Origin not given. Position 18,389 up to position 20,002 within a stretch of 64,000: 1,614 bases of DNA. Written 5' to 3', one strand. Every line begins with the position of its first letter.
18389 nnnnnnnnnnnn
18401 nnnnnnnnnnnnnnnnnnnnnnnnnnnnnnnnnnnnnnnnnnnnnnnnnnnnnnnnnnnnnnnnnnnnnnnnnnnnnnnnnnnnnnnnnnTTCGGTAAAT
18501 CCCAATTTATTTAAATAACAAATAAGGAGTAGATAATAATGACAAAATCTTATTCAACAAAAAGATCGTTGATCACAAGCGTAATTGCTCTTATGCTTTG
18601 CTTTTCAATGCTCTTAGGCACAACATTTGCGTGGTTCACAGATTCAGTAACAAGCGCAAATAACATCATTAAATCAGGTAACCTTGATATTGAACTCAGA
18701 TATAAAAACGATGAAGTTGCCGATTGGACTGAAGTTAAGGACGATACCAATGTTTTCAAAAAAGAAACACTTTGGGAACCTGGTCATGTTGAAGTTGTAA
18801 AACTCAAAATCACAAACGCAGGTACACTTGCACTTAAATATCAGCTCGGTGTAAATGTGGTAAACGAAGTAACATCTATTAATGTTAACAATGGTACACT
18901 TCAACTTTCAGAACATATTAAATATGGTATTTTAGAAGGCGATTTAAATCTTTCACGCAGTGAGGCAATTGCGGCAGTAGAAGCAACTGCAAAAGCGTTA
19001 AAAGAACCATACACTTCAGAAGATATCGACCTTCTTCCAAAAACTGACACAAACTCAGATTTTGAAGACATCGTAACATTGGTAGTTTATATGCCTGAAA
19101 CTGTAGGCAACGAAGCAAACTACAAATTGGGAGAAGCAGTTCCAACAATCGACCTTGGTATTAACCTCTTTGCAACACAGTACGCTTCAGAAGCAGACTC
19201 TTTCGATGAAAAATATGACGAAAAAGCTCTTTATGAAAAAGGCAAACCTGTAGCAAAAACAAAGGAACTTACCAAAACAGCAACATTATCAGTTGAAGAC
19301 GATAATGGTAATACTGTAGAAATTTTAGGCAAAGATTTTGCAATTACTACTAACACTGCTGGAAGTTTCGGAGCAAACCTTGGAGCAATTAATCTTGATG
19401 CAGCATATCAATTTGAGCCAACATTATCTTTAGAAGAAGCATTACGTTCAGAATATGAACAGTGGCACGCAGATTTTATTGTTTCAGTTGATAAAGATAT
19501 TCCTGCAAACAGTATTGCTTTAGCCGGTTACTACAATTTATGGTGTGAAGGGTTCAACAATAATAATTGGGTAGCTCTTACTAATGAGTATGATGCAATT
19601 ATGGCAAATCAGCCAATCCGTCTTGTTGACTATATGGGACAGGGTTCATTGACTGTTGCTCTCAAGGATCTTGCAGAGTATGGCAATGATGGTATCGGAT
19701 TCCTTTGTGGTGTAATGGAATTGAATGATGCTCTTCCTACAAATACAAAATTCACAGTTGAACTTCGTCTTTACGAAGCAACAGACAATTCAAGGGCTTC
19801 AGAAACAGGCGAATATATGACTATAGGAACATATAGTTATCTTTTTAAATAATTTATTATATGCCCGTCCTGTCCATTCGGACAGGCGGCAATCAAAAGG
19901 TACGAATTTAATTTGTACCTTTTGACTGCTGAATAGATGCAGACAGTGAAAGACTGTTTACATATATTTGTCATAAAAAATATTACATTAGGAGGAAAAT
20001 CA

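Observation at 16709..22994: Tandem array of four TasA/camelysin-type proteins with swapped C-terminal domains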

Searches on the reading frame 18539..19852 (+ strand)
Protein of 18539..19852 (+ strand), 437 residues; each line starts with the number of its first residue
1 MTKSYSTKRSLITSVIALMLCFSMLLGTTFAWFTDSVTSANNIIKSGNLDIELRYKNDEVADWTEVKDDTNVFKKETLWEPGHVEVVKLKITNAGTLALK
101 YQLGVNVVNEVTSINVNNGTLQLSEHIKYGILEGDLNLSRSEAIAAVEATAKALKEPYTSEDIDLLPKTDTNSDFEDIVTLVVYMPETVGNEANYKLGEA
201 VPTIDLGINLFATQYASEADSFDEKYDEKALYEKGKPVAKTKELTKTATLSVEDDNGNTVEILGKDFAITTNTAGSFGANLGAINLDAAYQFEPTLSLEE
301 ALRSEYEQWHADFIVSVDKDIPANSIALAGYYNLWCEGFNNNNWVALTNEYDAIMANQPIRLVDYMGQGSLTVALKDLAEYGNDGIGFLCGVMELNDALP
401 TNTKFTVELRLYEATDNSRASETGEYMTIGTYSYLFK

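Call 3: search_protein_families(library=pfam, proteins=[window:18539-19852:+], max_evalue=1)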
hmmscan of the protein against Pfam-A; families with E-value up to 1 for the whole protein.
window:18539-19852:+ (437 aa): 3 families
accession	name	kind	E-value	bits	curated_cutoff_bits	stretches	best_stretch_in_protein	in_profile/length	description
PF12389.13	Peptidase_M73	-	1.1e-08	35.6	22.5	1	8-135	3-113/196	Camelysin metallo-endopeptidase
PF21605.3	CRLF2-like_D2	-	0.1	13.2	27.3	1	29-78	8-57/94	Cytokine receptor-like factor 2-like, D2 domain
PF09134.16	Invasin_D3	-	0.12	13.4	33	1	244-279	20-54/98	Invasin, domain 3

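Call 4: search_protein_families(library=ncbifam, proteins=[window:18539-19852:+], max_evalue=1)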
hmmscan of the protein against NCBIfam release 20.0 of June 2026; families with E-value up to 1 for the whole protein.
window:18539-19852:+ (437 aa): 3 families
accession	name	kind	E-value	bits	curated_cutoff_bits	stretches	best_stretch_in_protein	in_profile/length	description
TIGR04088.1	cognate_SipW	domain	0.0003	20.9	19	1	18-49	3-34/34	SipW-dependent-type signal peptide-containing protein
NF008884.0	PRK11916.1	equivalog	0.069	12.5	528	1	90-164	89-160/312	electron transfer flavoprotein subunit alpha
TIGR04089.1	exp_by_SipW_III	subfamily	0.81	9.7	60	1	25-74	18-66/179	alternate-type signal peptide domain-containing protein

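Call 45: predict_structure(alignment_id=A4)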
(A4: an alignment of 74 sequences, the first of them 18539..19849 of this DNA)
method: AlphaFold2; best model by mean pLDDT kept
length: 437 residues; sequences in the alignment: 74
mean_pLDDT: 85.5   pTM: 0.52
mean pLDDT of the five models: 85.5, 84.9, 84.6, 83.9, 83.4
residues with pLDDT >= 90: 246; 70-90: 123; 50-70: 54; < 50: 14
segments of 3 or more residues with pLDDT < 50: 38-42, 230-232
pLDDT, mean of each block of 10 residues (from residue 1): 66 93 74 49 68 94 90 82 94 92 86 68 86 94 90 67 83 90 90 62 83 71 51 68 95 94 97 84 97 93 93 96 96 90 94 95 89 92 90 95 96 94 96 94
secondary structure, 60 per line:
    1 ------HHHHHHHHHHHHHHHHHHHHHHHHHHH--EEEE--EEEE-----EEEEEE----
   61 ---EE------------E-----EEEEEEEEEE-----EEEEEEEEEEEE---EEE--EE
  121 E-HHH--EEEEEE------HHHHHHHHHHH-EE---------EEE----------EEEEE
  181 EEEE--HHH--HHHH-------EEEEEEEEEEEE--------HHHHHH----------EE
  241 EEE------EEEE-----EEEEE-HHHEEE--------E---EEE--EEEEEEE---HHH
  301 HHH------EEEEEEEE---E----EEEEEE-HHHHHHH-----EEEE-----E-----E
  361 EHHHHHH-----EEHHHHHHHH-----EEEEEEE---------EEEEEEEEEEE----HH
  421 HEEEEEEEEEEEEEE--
elements in order: H7-33 E36-39 E42-45 E51-56 E84-93 E99-110 E114-116 E119-121 E128-133 H140-150 E163-165 E176-184 H192-195 E203-214 H223-228 E239-243 E250-253 E259-263 E268-270 E283-285 E288-294 H298-303 E310-317 E326-331 H333-339 E345-348 H362-367 H375-382 E388-394 E404-414 E422-435

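Call 48: fold_search(model_id=the predicted structure, library=pdb)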
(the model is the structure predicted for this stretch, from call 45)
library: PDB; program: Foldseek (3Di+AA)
matches with E <= 10: 1330; with E <= 0.001: 20
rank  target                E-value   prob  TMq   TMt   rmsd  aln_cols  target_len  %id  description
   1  9i25_C                2.0e-06  1.00  0.16  0.26  19.8       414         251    9  WxLIP from Enterococcus faecium locus A bound to long WxL (released 2026-01-28)
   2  9i1y_A                1.5e-05  0.99  0.16  0.24  20.2       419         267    9  WxLIP from Enterococcus faecium (released 2026-01-28)
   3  8aur_A                3.4e-05  1.00  0.23  0.39   9.9       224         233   15  Cryo-EM structure of a TasA fibre (released 2022-11-30)
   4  5dmy_B                1.5e-04  0.77  0.17  0.11  15.4       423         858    7  Beta-galactosidase - construct 33-930 (released 2016-10-05)
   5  4u48                  2.0e-04  0.72  0.16  0.06  24.8       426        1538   11  Crystal structure of Salmonella alpha-2-macroglobulin (released 2014-09-17)
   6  8xez_A                2.0e-04  0.69  0.15  0.08  20.4       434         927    8  Cryo-EM structure of integrin ITGAV/ITGB3 complex, conformation 5 (released 2024-12-18)
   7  6qub_A                2.6e-04  0.75  0.18  0.12  15.1       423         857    7  Truncated beta-galactosidase III from Bifidobacterium bifidum in complex with galactose (released 2020-03-18)
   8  4cuc_A                2.9e-04  0.75  0.17  0.11  15.0       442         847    8  Unravelling the multiple functions of the architecturally intricate Streptococcus pneumoniae beta-galactosidase, BgaA. (released 2014-08-20)
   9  6quc_A                2.9e-04  0.69  0.18  0.12  15.7       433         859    7  Truncated beta-galactosidase III from Bifidobacterium bifidum (released 2020-03-18)
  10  6qud                  3.8e-04  0.69  0.17  0.12  15.1       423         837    7  2-deoxy-galactose reaction intermediate of a Truncated beta-galactosidase III from Bifidobacterium bifidum (released 2020-03-18)
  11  6lxs                  4.2e-04  0.28  0.12  0.16  21.8       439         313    9  CWA protein-SdrC (released 2020-04-22)
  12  4b5z                  4.5e-04  0.33  0.13  0.17  20.8       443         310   11  Structure of the apo-rFnBPA(189-505) from Staphylococcus aureus (released 2013-10-09)
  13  9bey                  5.6e-04  0.57  0.17  0.12  14.7       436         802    8  Structure of a lambda-carrageenan active GH2 A in complex with inhibitor (released 2025-08-27)
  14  8cs9_X                6.6e-04  0.84  0.14  0.10  19.4       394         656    7  Composite reconstruction of Class 1 of the erythrocyte ankyrin-1 complex (released 2022-07-20)
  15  7uzs                  7.0e-04  0.87  0.14  0.10  19.8       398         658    7  Protein 4.2 (local refinement from consensus reconstruction of ankyrin complex classes) (released 2022-07-20)
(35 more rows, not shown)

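Call 89: search_solved_structures(query=A4, max_evalue=1, show_alignments=2)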
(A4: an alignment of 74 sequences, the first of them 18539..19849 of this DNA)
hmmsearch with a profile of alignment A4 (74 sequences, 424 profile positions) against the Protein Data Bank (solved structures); distinct sequences matched with E-value up to 1: 1.
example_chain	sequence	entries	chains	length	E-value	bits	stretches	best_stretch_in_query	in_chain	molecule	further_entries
9grw_A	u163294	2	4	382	0.094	15.3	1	42-66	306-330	Heparin lyase I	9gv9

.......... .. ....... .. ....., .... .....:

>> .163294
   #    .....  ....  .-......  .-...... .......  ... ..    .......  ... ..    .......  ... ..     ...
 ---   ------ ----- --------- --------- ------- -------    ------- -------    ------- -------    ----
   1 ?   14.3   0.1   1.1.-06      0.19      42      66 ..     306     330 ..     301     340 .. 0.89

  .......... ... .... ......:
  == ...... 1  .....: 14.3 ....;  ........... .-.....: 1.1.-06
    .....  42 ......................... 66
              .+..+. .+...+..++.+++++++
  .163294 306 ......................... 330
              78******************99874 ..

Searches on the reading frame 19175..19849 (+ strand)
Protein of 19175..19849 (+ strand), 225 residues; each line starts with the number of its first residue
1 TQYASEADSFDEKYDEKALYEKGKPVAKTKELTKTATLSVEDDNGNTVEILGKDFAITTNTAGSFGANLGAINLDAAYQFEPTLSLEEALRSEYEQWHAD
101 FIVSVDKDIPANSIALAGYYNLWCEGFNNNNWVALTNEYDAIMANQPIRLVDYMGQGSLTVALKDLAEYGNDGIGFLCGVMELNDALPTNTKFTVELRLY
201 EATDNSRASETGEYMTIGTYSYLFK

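Call 19: find_homologous_proteins(query=window:19175-19849:+, max_evalue=0.001)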
Query window:19175-19849:+ (225 aa): 18 proteins with E <= 0.001 among 148 candidates.
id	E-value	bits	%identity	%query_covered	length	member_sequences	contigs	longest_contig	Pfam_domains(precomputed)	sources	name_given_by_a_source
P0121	1.5e-75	271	60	100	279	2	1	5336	-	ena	-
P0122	8.3e-67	243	56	100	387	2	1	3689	PF12389.14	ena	-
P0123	2.8e-60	222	53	100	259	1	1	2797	-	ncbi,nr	ncbi:MAG: hypothetical protein IKB44_00375, partial [Clostridia bacterium]|nr:hypothetical protein [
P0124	3.6e-53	198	46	100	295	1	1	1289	-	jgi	-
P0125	4.0e-51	192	54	75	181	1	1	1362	-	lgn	-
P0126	8.2e-45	171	52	79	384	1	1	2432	-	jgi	-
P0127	7.1e-42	161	50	66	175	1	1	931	-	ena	-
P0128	1.7e-40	157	54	65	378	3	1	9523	-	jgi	-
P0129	8.4e-40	155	49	72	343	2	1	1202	-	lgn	-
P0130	4.8e-37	146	48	68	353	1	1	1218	-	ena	-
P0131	4.8e-36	142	42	94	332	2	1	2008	-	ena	-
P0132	2.9e-34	137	41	100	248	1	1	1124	-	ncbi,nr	ncbi:MAG: hypothetical protein UIG59_02280, partial [Acutalibacteraceae bacterium]|nr:hypothetical p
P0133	5.8e-33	132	54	55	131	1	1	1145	-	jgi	-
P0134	4.5e-32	129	45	75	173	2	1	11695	-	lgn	-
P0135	9.6e-30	122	36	100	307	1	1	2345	-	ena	-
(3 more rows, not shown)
